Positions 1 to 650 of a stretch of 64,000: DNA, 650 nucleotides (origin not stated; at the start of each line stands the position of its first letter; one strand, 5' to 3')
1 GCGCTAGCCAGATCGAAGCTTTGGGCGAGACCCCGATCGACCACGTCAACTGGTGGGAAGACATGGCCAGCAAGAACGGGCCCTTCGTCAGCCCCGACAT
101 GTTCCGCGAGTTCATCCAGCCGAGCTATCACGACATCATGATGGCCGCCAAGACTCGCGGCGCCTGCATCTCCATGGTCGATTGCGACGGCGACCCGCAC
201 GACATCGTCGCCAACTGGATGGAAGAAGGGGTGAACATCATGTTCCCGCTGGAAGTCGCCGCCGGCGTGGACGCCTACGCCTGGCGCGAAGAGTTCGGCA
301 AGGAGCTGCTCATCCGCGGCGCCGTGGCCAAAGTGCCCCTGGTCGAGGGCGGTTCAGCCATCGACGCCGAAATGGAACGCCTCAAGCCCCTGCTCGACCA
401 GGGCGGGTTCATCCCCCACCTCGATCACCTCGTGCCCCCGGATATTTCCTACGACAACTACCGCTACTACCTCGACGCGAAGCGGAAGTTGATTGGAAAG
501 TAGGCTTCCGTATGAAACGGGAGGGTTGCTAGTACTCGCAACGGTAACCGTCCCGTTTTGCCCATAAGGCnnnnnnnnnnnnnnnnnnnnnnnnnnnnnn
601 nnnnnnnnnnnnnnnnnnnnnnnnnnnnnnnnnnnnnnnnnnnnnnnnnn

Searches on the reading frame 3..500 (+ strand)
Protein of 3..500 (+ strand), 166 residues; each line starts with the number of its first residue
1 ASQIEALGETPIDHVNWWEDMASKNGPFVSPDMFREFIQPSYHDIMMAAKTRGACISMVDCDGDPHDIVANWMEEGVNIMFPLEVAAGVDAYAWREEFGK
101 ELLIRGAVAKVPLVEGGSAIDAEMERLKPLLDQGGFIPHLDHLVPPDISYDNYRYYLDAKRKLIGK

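Call 8: search_protein_families(library=pfam, proteins=[window:3-500:+], max_evalue=0.001)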
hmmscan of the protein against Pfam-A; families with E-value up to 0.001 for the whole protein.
window:3-500:+ (166 aa): 1 family
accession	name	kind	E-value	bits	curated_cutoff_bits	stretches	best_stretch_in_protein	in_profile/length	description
PF01208.23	URO-D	-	4.3e-07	29.7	23.9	1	25-162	208-345/346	Uroporphyrinogen decarboxylase (URO-D)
